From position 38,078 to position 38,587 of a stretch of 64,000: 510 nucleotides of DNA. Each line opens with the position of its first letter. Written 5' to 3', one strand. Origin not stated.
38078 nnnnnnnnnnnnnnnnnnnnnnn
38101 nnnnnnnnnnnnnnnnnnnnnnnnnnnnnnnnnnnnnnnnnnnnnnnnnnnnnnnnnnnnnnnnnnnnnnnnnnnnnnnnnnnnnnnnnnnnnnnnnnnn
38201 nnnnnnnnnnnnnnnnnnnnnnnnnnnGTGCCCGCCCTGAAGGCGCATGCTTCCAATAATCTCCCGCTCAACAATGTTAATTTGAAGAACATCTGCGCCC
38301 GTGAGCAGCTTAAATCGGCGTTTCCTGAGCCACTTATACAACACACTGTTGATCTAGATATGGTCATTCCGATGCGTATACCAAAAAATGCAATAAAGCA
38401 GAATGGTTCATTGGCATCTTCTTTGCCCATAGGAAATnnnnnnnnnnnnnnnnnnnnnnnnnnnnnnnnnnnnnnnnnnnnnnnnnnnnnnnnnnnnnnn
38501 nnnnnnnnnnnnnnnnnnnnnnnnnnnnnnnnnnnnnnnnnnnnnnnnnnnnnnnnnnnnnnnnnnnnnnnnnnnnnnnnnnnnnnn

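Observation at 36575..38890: Duplicated ~300-bp structured non-coding element with a UUCG tetraloop hairpin and two terminator-like hairpins showing compensatory substitutions: candidate small RNA family or cassette-borne RNA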

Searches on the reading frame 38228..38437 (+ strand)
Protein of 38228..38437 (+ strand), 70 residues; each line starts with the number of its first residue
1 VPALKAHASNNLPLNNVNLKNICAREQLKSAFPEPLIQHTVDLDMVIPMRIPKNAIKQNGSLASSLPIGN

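Call 36: find_homologous_proteins(query=window:38228-38437:+, max_evalue=10)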
Query window:38228-38437:+ (70 aa): 1 proteins with E <= 10 among 1 candidates.
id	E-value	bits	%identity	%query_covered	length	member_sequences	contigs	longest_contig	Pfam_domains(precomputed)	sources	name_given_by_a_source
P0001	6.0e-6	44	75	46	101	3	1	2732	-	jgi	-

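Call 38: find_encoding_contigs(protein=P0001, flank=10000)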
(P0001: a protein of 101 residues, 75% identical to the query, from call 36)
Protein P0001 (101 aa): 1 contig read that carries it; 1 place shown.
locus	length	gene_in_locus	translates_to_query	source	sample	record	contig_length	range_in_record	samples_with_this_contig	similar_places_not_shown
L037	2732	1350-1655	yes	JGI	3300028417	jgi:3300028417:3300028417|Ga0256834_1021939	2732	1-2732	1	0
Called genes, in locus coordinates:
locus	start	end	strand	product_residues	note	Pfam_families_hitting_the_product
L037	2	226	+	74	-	?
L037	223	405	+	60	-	-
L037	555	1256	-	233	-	PF13643:DUF4145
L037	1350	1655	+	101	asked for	-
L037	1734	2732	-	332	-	?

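Call 40: search_protein_families(library=pfam, proteins=[P0001, L037:1734-2732:-, L037:555-1256:-, window:38228-38437:+], max_evalue=1)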
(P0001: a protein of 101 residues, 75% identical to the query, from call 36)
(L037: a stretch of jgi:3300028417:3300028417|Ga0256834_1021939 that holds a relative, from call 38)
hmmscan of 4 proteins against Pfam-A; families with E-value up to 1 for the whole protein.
P0001 (101 aa): 0 families

L037:1734-2732:- (332 aa): 2 families
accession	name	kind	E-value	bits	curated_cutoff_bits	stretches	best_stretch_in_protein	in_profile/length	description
PF04313.20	HSDR_N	-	3.6e-12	47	25.1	2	19-100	110-197/198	Type I restriction enzyme R protein N terminus (HSDR_N)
PF13588.12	HSDR_N_2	-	3.1e-10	40.6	25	1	22-95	23-96/110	Type I restriction enzyme R protein N terminus (HSDR_N)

L037:555-1256:- (233 aa): 1 family
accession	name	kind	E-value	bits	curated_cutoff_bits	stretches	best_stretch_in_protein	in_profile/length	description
PF13643.11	DUF4145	-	1.5e-07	31.8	23.1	1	113-204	5-87/88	Domain of unknown function (DUF4145)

window:38228-38437:+ (70 aa): 0 families

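Call 48: search_protein_representatives(protein=P0001)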
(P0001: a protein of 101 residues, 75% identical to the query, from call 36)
Query: 101 residues. Proteins with E-value up to 0.001 (for the whole library): 76; up to 1e-10: 15; up to 1e-30: 2. The best 76 are listed.
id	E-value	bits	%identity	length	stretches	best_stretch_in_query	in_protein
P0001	1.0e-60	218.5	100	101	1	1-101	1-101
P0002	4.9e-34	132.9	81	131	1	4-82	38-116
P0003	3.3e-20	88.6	55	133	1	5-82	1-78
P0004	1.9e-19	86.1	61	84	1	5-71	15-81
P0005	1.1e-18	83.7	55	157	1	11-88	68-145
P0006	8.2e-17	77.7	76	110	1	33-82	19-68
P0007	8.6e-16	74.4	51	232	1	7-82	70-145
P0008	4.6e-15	72.1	70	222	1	5-57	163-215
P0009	1.8e-13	67.0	49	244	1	6-82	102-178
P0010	4.3e-13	65.8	47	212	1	9-82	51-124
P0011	6.7e-13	65.2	46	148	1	7-82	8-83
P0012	2.1e-12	63.6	51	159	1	18-82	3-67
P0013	3.6e-11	59.6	42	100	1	7-83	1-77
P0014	7.3e-11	58.6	40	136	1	5-82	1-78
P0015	8.6e-11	58.4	61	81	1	33-83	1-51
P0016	4.2e-09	53.0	43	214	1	6-82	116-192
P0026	5.4e-07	46.2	44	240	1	12-82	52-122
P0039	1.1e-05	42.0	37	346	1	13-82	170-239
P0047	8.0e-05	39.3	33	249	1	4-82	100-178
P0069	4.8e-04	36.8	40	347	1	16-82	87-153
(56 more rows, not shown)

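Call 49: search_protein_families(library=pfam, proteins=[P0039, P0069, P0009, P0007, P0047, P0026, P0008, P0002, P0005, P0016], max_evalue=0.01)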
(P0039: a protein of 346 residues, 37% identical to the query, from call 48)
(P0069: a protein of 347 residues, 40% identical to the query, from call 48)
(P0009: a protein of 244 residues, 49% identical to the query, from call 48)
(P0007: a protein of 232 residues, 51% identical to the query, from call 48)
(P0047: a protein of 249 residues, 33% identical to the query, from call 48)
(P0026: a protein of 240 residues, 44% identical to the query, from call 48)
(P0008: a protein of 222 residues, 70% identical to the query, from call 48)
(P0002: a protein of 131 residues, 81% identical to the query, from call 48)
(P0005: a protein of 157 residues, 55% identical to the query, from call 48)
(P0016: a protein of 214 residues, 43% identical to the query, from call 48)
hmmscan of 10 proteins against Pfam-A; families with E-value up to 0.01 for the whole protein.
P0039 (346 aa): 2 families
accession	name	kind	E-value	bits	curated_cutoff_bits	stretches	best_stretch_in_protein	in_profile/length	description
PF02371.22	Transposase_20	-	1.4e-12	48.2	21.3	1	220-289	2-75/87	Transposase IS116/IS110/IS902 family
PF01548.23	DEDD_Tnp_IS110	-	5e-06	26.8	29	1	13-149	2-147/155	Transposase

P0069 (347 aa): 2 families
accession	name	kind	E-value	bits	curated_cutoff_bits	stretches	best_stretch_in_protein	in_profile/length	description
PF02371.22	Transposase_20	-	1.2e-14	54.9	21.3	1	134-217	2-85/87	Transposase IS116/IS110/IS902 family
PF01548.23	DEDD_Tnp_IS110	-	5.9e-05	23.3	29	1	4-64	87-148/155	Transposase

P0009 (244 aa): 2 families
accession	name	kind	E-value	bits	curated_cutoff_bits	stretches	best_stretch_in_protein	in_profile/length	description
PF02371.22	Transposase_20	-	8.3e-18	65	21.3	1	159-224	2-67/87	Transposase IS116/IS110/IS902 family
PF01548.23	DEDD_Tnp_IS110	-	1e-07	32.3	29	1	2-94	57-153/155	Transposase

P0007 (232 aa): 2 families
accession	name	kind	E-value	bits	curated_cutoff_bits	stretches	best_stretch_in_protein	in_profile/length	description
PF02371.22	Transposase_20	-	2.2e-21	76.4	21.3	1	126-209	2-85/87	Transposase IS116/IS110/IS902 family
PF00633.29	HHH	-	0.0051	17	24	0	120-143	5-28/30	Helix-hairpin-helix motif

P0047 (249 aa): 1 family
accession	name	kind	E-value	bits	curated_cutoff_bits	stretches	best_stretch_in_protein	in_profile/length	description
PF01548.23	DEDD_Tnp_IS110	-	5e-08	33.3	29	1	4-89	59-148/155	Transposase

P0026 (240 aa): 1 family
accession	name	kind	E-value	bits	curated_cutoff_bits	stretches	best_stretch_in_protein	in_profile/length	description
PF02371.22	Transposase_20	-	1.9e-09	38.2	21.3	1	103-179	2-78/87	Transposase IS116/IS110/IS902 family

P0008 (222 aa): 1 family
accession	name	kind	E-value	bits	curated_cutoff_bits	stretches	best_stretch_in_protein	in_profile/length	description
PF01548.23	DEDD_Tnp_IS110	-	2.3e-06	27.9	29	1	94-155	85-147/155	Transposase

P0002 (131 aa): 1 family
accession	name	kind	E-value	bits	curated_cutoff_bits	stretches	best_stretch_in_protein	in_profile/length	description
PF02371.22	Transposase_20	-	1.9e-06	28.6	21.3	1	97-131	2-36/87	Transposase IS116/IS110/IS902 family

P0005 (157 aa): 1 family
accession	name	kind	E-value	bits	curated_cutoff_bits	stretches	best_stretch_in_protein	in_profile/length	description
PF01548.23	DEDD_Tnp_IS110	-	0.0028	17.9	29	1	32-68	87-124/155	Transposase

P0016 (214 aa): 1 family
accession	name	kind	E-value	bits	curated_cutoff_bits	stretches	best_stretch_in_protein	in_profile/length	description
PF01548.23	DEDD_Tnp_IS110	-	7.8e-05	22.9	29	1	12-83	1-76/155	Transposase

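Call 87: find_homologous_proteins(query=A8, max_evalue=1e-10)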
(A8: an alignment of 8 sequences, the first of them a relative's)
Query A8 (8 sequences) (131 aa, profile of the alignment): 7811 proteins with E <= 1e-10 among 8000 candidates; the best 120 are listed.
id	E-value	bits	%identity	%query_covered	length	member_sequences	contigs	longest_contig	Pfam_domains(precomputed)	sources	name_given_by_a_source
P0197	4.7e-80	285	82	100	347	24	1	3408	PF01548.24,PF02371.23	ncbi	-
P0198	5.9e-80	285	79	100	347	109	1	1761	PF01548.24,PF02371.23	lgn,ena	-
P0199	7.1e-80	285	81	100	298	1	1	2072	PF01548.24,PF02371.23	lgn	-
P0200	8.0e-80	285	75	100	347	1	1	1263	PF01548.24,PF02371.23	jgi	-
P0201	8.1e-80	285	75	100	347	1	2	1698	PF01548.24,PF02371.23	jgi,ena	-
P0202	1.2e-79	284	79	100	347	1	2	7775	PF01548.24,PF02371.23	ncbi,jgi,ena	-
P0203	1.5e-79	284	83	100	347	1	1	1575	PF01548.24,PF02371.23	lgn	-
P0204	2.2e-79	283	80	100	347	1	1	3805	PF01548.24,PF02371.23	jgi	jgi:transposase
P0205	2.3e-79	283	78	100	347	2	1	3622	PF01548.24,PF02371.23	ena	-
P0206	2.3e-79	283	78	100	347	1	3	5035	PF01548.24,PF02371.23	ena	-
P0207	3.3e-79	283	82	100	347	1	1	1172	PF01548.24,PF02371.23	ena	-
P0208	4.2e-79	282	87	100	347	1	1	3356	PF01548.24,PF02371.23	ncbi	-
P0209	4.5e-79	282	77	100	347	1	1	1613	PF01548.24,PF02371.23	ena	-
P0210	1.4e-78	281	80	100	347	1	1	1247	PF01548.24,PF02371.23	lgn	-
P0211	1.8e-78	280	81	100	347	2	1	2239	PF01548.24,PF02371.23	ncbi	-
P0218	4.1e-78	279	95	100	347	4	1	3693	PF01548.24,PF02371.23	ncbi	-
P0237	2.2e-77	277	84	100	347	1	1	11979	PF01548.24,PF02371.23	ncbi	-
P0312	7.3e-76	272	80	100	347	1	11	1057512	PF01548.24,PF02371.23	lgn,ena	-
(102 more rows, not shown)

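Call 88: find_encoding_contigs(protein=P0218, flank=2500, max_places=3)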
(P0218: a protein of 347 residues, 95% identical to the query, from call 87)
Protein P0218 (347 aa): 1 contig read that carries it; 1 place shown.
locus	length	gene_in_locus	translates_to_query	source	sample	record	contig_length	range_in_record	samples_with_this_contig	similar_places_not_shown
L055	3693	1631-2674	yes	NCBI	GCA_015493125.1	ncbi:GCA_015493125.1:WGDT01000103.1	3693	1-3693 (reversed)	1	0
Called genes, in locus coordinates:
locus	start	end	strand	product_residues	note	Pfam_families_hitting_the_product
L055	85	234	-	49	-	-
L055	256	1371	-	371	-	PF00144:Beta-lactamase, PF13354:Beta-lactamase2 (faint)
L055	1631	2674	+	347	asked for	PF01548:DEDD_Tnp_IS110, PF02371:Transposase_20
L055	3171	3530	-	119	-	-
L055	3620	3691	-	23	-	?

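Call 89: find_encoding_contigs(protein=P0237, flank=2500, max_places=3)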
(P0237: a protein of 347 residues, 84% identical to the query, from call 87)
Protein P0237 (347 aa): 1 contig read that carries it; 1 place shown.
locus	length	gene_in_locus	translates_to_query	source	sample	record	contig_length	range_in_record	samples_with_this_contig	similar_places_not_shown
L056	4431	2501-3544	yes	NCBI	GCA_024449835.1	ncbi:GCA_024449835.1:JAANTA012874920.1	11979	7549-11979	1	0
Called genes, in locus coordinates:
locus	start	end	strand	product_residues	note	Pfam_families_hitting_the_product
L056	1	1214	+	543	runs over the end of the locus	PF00005:ABC_tran, PF13401:AAA_22 (faint), PF13555:AAA_29 (faint), PF13304:AAA_21 (faint), PF00005:ABC_tran, PF02463:SMC_N, PF08352:oligo_HPY (weak)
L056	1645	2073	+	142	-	PF13470:PIN_3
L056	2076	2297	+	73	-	PF05534:HicB (weak)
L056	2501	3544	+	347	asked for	PF01548:DEDD_Tnp_IS110, PF02371:Transposase_20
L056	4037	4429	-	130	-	?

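Call 90: find_encoding_contigs(protein=P0312, flank=2500, max_places=6)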
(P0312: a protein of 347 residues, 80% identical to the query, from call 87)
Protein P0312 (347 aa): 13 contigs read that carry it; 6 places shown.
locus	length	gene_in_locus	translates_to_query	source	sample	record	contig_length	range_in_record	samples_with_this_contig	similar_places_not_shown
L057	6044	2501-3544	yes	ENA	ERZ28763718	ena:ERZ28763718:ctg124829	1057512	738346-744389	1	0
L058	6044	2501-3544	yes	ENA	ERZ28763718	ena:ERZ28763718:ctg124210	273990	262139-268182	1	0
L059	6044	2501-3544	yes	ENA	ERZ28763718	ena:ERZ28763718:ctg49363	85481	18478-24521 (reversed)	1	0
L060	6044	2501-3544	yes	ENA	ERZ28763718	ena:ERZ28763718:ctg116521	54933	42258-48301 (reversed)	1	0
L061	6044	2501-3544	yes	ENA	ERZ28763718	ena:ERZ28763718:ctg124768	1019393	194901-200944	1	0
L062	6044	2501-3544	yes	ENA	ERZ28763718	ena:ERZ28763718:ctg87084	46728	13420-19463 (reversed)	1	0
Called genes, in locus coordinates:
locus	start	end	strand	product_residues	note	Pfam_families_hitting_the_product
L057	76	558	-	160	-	-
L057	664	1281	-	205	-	PF01965:DJ-1_PfpI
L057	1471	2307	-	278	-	-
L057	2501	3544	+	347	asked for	PF01548:DEDD_Tnp_IS110, PF02371:Transposase_20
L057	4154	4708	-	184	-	-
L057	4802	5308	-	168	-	-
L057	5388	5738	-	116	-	-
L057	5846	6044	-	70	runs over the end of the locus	-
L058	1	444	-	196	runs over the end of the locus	PF04542:Sigma70_r2, PF08281:Sigma70_r4_2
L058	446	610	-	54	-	-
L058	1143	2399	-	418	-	PF14690:Zn_ribbon_ISL3 (weak), PF01610:DDE_Tnp_ISL3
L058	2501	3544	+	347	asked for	PF01548:DEDD_Tnp_IS110, PF02371:Transposase_20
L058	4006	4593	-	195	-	PF00108:Thiolase_N (faint)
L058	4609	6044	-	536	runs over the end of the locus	PF00501:AMP-binding, PF13193:AMP-binding_C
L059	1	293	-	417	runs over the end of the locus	PF01494:FAD_binding_3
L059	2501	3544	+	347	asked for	PF01548:DEDD_Tnp_IS110, PF02371:Transposase_20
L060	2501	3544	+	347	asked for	PF01548:DEDD_Tnp_IS110, PF02371:Transposase_20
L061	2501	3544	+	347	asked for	PF01548:DEDD_Tnp_IS110, PF02371:Transposase_20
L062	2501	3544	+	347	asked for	PF01548:DEDD_Tnp_IS110, PF02371:Transposase_20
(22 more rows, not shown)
